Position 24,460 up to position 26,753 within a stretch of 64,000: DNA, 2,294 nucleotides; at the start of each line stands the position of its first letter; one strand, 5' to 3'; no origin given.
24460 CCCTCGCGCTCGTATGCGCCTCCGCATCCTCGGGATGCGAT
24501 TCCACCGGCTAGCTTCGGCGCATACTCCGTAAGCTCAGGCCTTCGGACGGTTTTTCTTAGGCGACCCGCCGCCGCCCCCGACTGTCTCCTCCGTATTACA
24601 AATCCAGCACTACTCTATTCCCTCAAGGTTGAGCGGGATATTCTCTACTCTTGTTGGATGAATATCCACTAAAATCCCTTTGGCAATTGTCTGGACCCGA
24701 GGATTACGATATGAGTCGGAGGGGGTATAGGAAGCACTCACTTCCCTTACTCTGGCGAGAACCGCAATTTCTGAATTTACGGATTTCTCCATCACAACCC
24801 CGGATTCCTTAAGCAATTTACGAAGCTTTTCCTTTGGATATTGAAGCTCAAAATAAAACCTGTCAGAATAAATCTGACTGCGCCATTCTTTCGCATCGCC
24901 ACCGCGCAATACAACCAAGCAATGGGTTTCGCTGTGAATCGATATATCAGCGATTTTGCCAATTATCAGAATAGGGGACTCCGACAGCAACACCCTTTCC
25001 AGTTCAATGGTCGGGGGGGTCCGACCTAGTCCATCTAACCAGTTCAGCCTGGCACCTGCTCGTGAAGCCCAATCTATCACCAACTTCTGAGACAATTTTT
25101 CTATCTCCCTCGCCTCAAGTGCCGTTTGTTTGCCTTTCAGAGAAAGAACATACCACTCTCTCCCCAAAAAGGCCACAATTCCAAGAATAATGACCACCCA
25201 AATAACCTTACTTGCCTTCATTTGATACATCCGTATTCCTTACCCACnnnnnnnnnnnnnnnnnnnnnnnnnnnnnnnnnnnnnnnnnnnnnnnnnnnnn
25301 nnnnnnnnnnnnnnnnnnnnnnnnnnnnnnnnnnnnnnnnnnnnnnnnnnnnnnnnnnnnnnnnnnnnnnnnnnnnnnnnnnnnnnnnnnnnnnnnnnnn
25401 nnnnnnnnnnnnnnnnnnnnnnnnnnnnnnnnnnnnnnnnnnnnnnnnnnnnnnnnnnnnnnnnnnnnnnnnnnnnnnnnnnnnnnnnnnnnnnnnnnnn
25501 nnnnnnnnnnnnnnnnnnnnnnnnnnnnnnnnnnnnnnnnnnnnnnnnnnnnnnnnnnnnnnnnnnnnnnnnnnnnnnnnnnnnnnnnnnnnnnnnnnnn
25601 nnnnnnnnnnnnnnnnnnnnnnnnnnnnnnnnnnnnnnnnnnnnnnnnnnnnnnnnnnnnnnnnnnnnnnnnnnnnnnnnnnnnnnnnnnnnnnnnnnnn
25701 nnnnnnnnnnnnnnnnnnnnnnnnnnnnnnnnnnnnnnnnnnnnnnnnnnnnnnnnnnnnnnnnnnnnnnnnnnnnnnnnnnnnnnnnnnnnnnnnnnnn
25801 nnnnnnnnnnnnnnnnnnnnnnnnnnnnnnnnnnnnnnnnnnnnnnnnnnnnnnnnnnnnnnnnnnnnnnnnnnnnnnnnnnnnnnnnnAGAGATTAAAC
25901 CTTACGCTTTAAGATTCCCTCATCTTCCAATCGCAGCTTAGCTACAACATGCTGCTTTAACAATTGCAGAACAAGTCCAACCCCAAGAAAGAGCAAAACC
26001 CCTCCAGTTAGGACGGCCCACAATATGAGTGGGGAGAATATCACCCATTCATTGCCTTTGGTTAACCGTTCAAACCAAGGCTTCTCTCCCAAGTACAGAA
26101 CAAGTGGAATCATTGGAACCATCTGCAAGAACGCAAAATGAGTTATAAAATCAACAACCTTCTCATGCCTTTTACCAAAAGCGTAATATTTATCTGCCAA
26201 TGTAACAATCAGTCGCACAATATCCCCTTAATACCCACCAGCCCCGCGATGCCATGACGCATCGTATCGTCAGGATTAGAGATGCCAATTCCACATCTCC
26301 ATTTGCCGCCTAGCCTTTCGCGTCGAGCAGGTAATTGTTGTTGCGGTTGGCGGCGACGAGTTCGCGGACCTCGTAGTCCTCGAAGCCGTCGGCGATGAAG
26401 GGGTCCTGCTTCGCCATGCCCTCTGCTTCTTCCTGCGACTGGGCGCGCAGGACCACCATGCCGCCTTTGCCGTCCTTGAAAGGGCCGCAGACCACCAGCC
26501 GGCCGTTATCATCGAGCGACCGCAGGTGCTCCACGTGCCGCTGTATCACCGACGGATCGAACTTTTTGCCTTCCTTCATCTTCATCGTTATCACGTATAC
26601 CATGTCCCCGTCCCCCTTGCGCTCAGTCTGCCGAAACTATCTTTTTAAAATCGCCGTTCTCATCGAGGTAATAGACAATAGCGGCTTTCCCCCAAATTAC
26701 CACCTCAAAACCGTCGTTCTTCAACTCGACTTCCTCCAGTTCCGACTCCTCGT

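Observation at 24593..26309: Low-GC three-gene cassette: small TM protein, minimal class III nucleotide cyclase, TM-anchored protein of unknown fold (Pycsar-like layout, no recognisable canonical effector)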

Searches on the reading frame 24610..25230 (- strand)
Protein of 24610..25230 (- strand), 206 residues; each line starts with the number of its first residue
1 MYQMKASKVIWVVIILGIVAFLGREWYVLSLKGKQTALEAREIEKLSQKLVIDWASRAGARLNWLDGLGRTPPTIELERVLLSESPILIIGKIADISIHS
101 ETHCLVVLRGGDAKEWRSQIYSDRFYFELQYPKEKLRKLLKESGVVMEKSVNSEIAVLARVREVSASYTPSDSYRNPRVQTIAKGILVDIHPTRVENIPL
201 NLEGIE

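Call 3: search_protein_families(library=pfam, proteins=[window:24610-25230:-], max_evalue=0.1)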
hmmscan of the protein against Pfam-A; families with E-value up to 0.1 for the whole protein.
window:24610-25230:- (206 aa): 0 families

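Call 4: search_protein_families(library=padloc, proteins=[window:24610-25230:-], max_evalue=1)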
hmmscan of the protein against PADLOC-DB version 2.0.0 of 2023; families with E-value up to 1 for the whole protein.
window:24610-25230:- (206 aa): 0 families

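Call 5: search_protein_families(library=pfam, proteins=[window:24610-25230:-], max_evalue=10)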
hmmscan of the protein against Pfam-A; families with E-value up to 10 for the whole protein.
window:24610-25230:- (206 aa): 0 families

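Call 6: search_protein_families(library=ncbifam, proteins=[window:24610-25230:-], max_evalue=10)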
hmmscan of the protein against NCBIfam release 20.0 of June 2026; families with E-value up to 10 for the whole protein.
window:24610-25230:- (206 aa): 1 family
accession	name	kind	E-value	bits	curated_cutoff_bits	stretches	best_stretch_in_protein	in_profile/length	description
NF003181.1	PRK04163.1-1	equivalog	0.013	14.7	200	1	133-197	89-153/221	exosome complex RNA-binding protein Rrp4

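Call 21: find_homologous_proteins(query=window:24610-25230:-, max_evalue=0.01)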
Query window:24610-25230:- (206 aa): 1 proteins with E <= 0.01 among 425 candidates.
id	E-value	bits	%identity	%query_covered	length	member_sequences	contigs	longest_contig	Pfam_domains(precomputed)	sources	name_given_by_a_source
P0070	1.7e-128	444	100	100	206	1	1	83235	-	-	-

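Call 36: search_protein_representatives(protein=window:24610-25230:-)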
Query: 206 residues. Proteins with E-value up to 0.001 (for the whole library): 31; up to 1e-10: 1; up to 1e-30: 1. The best 31 are listed.
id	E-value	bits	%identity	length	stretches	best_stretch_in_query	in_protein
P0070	5.5e-129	444.0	100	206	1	1-206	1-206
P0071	1.6e-10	57.5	36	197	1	8-173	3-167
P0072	6.8e-10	55.4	29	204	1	7-190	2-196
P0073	4.3e-09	52.8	28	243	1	9-191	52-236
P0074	5.8e-09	52.3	31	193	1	7-166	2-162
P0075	5.9e-09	52.3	29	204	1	6-179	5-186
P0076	8.1e-09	51.9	27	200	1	7-190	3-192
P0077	1.5e-08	51.0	30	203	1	7-190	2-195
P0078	1.6e-08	50.9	27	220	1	8-202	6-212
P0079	2.9e-08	50.0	34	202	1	4-165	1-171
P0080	6.6e-07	45.6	28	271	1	8-189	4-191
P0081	2.7e-06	43.6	33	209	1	4-189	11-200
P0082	2.8e-06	43.6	39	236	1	7-108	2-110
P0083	3.0e-06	43.5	27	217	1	11-174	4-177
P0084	3.6e-06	43.2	30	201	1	8-169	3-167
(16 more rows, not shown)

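Call 39: search_protein_families(library=pfam, alignment_id=A3, max_evalue=0.1)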
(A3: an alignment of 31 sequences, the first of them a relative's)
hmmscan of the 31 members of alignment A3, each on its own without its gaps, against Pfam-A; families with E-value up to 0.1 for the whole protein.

A. member 1, P0070 (206 aa): 0 families

B. families by the number of members that match (of 31 scanned): 24 families
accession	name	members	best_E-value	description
PF12869.13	tRNA_anti-like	4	0.0062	tRNA_anti-like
PF02671.26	PAH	2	0.019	Paired amphipathic helix repeat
PF25128.1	HRDE1_NRDE3_N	1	8.9e-05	HRDE1/NRDE-3, N-terminal domain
PF14147.11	Spore_YhaL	1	0.0083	Sporulation protein YhaL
PF11796.13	DUF3323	1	0.0093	Protein of unknown function N-terminus (DUF3323)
PF23922.1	DUF7261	1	0.018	Family of unknown function (DUF7261)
PF11044.13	TMEMspv1-c74-12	1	0.021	Plectrovirus spv1-c74 ORF 12 transmembrane protein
PF12669.12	FeoB_associated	1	0.022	FeoB-associated Cys-rich membrane protein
PF09682.15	Phage_holin_6_1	1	0.029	Bacteriophage holin of superfamily 6 (Holin_LLH)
PF11346.13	DUF3149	1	0.031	Protein of unknown function (DUF3149)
PF20066.5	Glyoxalase_8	1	0.033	Glyoxalase superfamily protein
PF23713.2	WH_Egal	1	0.033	Egalitarian winged helix domain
PF16543.10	DFRP_C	1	0.047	DRG Family Regulatory Proteins, Tma46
PF06894.17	Phage_TAC_2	1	0.053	Bacteriophage lambda tail assembly chaperone, TAC, protein G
PF18818.7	MPTase-PolyVal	1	0.056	Zincin-like metallopeptidase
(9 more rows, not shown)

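Call 40: search_solved_structures(query=A3, max_evalue=10, show_alignments=0)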
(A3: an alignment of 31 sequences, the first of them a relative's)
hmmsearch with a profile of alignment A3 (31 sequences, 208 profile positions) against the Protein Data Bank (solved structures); distinct sequences matched with E-value up to 10: 13.
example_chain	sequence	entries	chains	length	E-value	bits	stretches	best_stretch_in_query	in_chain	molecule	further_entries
8kc4_A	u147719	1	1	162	0.2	14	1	129-179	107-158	De novo design protein -NA05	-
8hde_A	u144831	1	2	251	2.1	10.7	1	75-104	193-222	7-alpha-hydroxysteroid dehydrogenase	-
6fuf_A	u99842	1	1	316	2.3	10.6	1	8-54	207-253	Rhodopsin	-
9nyx_B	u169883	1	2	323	2.4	10.5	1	8-54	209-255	Rhodopsin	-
6fk6_A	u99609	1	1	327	2.4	10.5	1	8-54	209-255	Rhodopsin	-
6fkb_A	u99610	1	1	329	2.4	10.5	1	8-54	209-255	Rhodopsin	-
3c9m_A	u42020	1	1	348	2.6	10.4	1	8-54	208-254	Rhodopsin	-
1f88_A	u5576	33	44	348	2.6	10.4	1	8-54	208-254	RHODOPSIN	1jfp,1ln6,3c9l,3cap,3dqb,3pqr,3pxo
5dys_A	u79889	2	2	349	2.6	10.4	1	8-54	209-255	Rhodopsin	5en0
2x72_A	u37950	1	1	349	2.7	10.4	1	8-54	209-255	RHODOPSIN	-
2j4y_A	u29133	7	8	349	2.7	10.4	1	8-54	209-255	RHODOPSIN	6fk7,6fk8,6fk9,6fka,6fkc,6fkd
4bey_A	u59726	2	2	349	2.7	10.4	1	8-54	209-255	Rhodopsin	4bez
1gzm_A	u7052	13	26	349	2.7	10.4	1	8-54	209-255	RHODOPSIN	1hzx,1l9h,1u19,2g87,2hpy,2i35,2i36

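Call 41: find_encoding_contigs(protein=P0071, flank=4000, max_places=4)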
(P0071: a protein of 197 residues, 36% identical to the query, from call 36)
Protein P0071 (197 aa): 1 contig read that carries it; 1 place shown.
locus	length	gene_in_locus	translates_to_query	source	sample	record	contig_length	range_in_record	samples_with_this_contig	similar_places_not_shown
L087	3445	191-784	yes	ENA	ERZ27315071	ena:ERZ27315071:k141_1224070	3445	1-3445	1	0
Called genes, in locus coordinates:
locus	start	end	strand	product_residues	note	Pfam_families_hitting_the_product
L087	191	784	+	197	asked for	-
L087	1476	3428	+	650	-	PF00005:ABC_tran, PF02463:SMC_N (faint), PF13191:AAA_16 (faint), PF13401:AAA_22 (faint), PF13555:AAA_29 (faint), PF12848:ABC_tran_Xtn, PF00005:ABC_tran, PF16326:ABC_tran_CTD, +3 more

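Call 42: find_encoding_contigs(protein=P0072, flank=4000, max_places=4)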
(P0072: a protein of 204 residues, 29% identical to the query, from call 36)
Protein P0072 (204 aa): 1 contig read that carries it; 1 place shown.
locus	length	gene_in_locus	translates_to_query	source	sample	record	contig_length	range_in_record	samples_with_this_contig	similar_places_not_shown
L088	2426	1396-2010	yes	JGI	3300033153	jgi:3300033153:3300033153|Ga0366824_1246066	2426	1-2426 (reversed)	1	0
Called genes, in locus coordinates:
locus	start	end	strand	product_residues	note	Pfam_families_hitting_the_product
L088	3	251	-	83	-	?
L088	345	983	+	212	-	-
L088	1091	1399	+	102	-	-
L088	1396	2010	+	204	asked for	-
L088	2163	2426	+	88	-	?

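Call 47: find_related_loci(query=A4, collection=metagenome_contigs, flank=5000)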
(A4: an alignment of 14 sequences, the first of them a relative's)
Query A4 (204 aa) in metagenome_contigs; peptide patterns used: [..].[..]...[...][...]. (x = any residue, [..] = any of these).
76 stretches matched a pattern; 48 encode a relative of the query (tblastn E <= 1e-3); 48 distinct loci.
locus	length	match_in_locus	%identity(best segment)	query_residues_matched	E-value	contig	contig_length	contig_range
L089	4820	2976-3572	50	1-204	6e-66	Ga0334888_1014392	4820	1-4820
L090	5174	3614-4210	50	1-204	6e-66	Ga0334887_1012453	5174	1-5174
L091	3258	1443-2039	50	1-204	2e-64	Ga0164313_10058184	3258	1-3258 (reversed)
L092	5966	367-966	52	1-204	5e-64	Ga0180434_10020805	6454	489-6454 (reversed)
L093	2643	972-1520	53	15-204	1e-61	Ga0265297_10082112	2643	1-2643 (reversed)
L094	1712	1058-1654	50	1-204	2e-62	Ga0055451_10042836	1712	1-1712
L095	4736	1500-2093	51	1-204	4e-60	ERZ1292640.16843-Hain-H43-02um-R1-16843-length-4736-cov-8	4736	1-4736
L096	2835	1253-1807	50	15-204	4e-60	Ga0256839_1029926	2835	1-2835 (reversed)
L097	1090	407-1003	49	1-204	3e-63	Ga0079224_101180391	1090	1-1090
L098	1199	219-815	48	1-204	1e-62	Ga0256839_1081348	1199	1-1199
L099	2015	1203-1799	48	1-204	2e-59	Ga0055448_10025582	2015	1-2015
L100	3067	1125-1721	47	1-204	3e-58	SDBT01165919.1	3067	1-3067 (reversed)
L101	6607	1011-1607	49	1-204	2e-57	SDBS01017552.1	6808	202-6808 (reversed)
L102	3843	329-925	51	1-204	8e-57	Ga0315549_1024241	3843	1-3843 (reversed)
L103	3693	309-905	50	1-204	8e-57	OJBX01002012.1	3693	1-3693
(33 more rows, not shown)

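Call 48: predict_structure(alignment_id=A3)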
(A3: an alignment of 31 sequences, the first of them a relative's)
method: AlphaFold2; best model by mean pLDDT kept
length: 206 residues; sequences in the alignment: 31
mean_pLDDT: 85.9   pTM: 0.75
mean pLDDT of the five models: 85.9, 85.2, 83.7, 83.4, 83.3
residues with pLDDT >= 90: 125; 70-90: 50; 50-70: 28; < 50: 3
segments of 3 or more residues with pLDDT < 50: 117-119
pLDDT, mean of each block of 10 residues (from residue 1): 84 97 96 94 91 95 85 77 94 94 94 54 80 95 72 88 91 76 95 78 63
secondary structure, 60 per line:
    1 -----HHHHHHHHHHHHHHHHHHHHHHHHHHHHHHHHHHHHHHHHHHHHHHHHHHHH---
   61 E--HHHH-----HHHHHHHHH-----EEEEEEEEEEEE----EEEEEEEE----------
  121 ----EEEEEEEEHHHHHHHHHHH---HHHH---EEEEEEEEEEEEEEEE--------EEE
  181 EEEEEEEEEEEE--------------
elements in order: H6-57 H64-67 H73-81 E87-98 E103-110 E125-132 H133-143 H147-150 E154-169 E178-192

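Call 52: fold_search(model_id=the predicted structure, library=pdb)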
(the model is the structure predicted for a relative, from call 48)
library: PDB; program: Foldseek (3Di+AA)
matches with E <= 10: 755; with E <= 0.001: 0
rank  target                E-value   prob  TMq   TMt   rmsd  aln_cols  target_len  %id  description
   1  9m5n_B                2.4e-03  1.00  0.29  0.14   6.6       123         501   16  Plasmodium vivax aspartyl-tRNA synthetase in complex with aspartyl-adenylate (Asp-AMP) Complex. (released 2025-06-04)
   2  9m5m_A                4.2e-03  0.99  0.29  0.14   6.7       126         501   17  Crystal structure of Plasmodium vivax aspartyl-tRNA synthetase (PvDRS) (released 2025-06-04)
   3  9m5m_B                4.4e-03  0.99  0.28  0.14   6.6       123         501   16  Crystal structure of Plasmodium vivax aspartyl-tRNA synthetase (PvDRS) (released 2025-06-04)
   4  9dei_G                4.7e-03  1.00  0.26  0.32   6.6        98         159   16  Trypanosoma brucei mitochondrial RNA-editing catalytic complex 1, U-deletion (RECC1) (released 2026-01-21)
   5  9m5o_B                6.0e-03  0.99  0.29  0.14   6.7       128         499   16  Plasmodium vivax aspartyl-tRNA synthetase in complex with aspartyl sulfamoyl adenosine (Asp-AMS) Complex (released 2025-06-04)
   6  1eov                  6.0e-03  0.99  0.27  0.14   6.7       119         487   17  FREE ASPARTYL-TRNA SYNTHETASE (ASPRS) (E.C. 6.1.1.12) FROM YEAST (released 2000-09-24)
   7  9npj_A                1.2e-02  0.98  0.29  0.14   6.7       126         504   17  Structural studies of reaction hijacking inhibition of a malaria parasite aspartyl-tRNA synthetase. (released 2025-06-04)
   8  3m4p_B                1.3e-02  1.00  0.31  0.16   5.7       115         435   13  Entamoeba histolytica asparaginyl-tRNA synthetase (AsnRS) in complex with asparaginyl-adenylate (released 2010-03-23)
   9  9dei_K                1.5e-02  0.98  0.26  0.29   6.8        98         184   17  Trypanosoma brucei mitochondrial RNA-editing catalytic complex 1, U-deletion (RECC1) (released 2026-01-21)
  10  9m5n_A                1.7e-02  0.98  0.29  0.14   6.6       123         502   17  Plasmodium vivax aspartyl-tRNA synthetase in complex with aspartyl-adenylate (Asp-AMP) Complex. (released 2025-06-04)
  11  5i2y_B                1.9e-02  0.66  0.21  0.30   9.8       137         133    6  Crystal Structure of TPP1 K170A (released 2016-11-09)
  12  3m4q_B                2.1e-02  0.99  0.32  0.16  10.1       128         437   14  Entamoeba histolytica asparaginyl-tRNA synthetase (AsnRS) (released 2010-03-23)
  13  3ebe_A                2.1e-02  0.82  0.24  0.28   7.0       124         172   14  Crystal structure of xenopus laevis replication initiation factor MCM10 internal domain (released 2008-12-09)
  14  3jc6_2                3.6e-02  0.75  0.26  0.22   7.7       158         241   13  Structure of the eukaryotic replicative CMG helicase and pumpjack motion (released 2016-02-10)
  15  3m4p_A                3.8e-02  0.97  0.29  0.15   7.6       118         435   14  Entamoeba histolytica asparaginyl-tRNA synthetase (AsnRS) in complex with asparaginyl-adenylate (released 2010-03-23)
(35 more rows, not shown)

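Call 76: search_protein_families(library=phrogs, proteins=[window:24610-25230:-], max_evalue=0.01)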
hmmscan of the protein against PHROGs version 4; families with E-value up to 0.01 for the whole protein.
window:24610-25230:- (206 aa): 0 families

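Call 78: fold_search(model_id=the predicted structure, library=viral)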
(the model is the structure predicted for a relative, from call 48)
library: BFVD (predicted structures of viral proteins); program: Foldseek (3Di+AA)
matches with E <= 10: 702; with E <= 0.001: 0
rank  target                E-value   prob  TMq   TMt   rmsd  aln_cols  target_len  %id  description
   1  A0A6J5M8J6            2.3e-03  0.99  0.27  0.41   9.8       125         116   15  Uncharacterized protein [uncultured Caudovirales phage]
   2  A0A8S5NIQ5            3.7e-03  0.99  0.30  0.35   5.9       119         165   13  Single stranded DNA binding protein [Siphoviridae sp. ctsMn4]
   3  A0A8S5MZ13            3.7e-03  0.96  0.26  0.31  17.8       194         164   13  Uncharacterized protein [Podoviridae sp. ctlSr7]
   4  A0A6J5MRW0            4.4e-03  0.98  0.26  0.41  10.9       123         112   17  DUF3127 domain-containing protein [uncultured Caudovirales phage]
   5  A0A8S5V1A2            5.2e-03  0.97  0.26  0.36   6.9       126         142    8  Single strand binding protein [Myoviridae sp. ctJ2i1]
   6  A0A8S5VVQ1            5.9e-03  1.00  0.34  0.15   6.7       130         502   12  (no name in the UniProt tables at hand)
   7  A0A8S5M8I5            7.5e-03  1.00  0.33  0.26   5.5       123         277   12  Prokaryotic membrane lipoprotein lipid attachment site [Caudovirales sp. ctCiv1]
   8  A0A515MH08            8.0e-03  0.98  0.31  0.48   6.2       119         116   10  SsDNA binding protein [Gordonia phage Trax]
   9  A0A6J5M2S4            1.3e-02  0.99  0.29  0.50   5.8       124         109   13  Uncharacterized protein [uncultured Caudovirales phage]
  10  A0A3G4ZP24            1.5e-02  0.92  0.28  0.39  10.0       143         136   15  Uncharacterized protein [Terrestrivirus sp.]
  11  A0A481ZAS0            2.0e-02  0.51  0.22  0.20  13.6       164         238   11  ADP-ribosyltransferase exoenzyme [Pithovirus LCPAC401]
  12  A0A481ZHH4            2.0e-02  0.25  0.20  0.18  14.7       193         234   12  ADP-ribosyltransferase exoenzyme [Pithovirus LCPAC404]
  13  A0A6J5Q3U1            2.3e-02  0.87  0.26  0.41  10.7       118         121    9  Uncharacterized protein [uncultured Caudovirales phage]
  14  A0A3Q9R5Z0            2.5e-02  0.90  0.29  0.42  10.6       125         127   14  (no name in the UniProt tables at hand)
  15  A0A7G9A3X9            3.0e-02  0.85  0.25  0.24   7.5       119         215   11  Uncharacterized protein [Bacteriophage sp.]
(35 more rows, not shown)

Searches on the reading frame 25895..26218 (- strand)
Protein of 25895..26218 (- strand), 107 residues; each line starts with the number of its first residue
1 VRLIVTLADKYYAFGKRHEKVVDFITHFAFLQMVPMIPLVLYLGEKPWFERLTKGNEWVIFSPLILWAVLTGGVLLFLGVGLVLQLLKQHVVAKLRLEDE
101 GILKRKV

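Call 3: search_protein_families(library=pfam, proteins=[window:25895-26218:-], max_evalue=0.1)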
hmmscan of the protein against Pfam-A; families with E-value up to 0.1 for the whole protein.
window:25895-26218:- (107 aa): 1 family
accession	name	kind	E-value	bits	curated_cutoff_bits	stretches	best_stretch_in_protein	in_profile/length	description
PF24400.1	DUF7544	-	0.013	15.2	27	1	35-103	133-189/302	Family of unknown function (DUF7544)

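Call 4: search_protein_families(library=padloc, proteins=[window:25895-26218:-], max_evalue=1)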
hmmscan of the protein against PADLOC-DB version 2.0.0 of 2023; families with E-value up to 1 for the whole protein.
window:25895-26218:- (107 aa): 0 families

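Call 5: search_protein_families(library=pfam, proteins=[window:25895-26218:-], max_evalue=10)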
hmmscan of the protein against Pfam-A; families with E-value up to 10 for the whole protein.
window:25895-26218:- (107 aa): 1 family
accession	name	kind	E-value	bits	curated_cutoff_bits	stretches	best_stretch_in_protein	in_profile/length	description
PF24400.1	DUF7544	-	0.013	15.2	27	1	35-103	133-189/302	Family of unknown function (DUF7544)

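Call 6: search_protein_families(library=ncbifam, proteins=[window:25895-26218:-], max_evalue=10)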
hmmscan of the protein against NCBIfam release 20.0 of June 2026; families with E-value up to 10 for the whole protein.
window:25895-26218:- (107 aa): 0 families

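Call 22: find_homologous_proteins(query=window:25895-26218:-, max_evalue=0.01)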
Query window:25895-26218:-: 4 candidates shared short words with the query, none scored E <= 0.01.

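Call 76: search_protein_families(library=phrogs, proteins=[window:25895-26218:-], max_evalue=0.01)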
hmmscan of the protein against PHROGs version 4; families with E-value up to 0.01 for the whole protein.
window:25895-26218:- (107 aa): 0 families

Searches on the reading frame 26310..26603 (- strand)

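Call 3: search_protein_families(library=pfam, proteins=[window:26310-26603:-], max_evalue=0.1)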
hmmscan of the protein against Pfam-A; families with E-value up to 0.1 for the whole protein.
window:26310-26603:- (97 aa): 1 family
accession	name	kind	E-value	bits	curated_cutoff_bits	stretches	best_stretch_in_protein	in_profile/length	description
PF03795.20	YCII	-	1e-13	52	24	1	1-81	1-93/95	YCII-related domain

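Call 4: search_protein_families(library=padloc, proteins=[window:26310-26603:-], max_evalue=1)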
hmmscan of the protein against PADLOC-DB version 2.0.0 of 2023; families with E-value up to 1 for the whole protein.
window:26310-26603:- (97 aa): 0 families
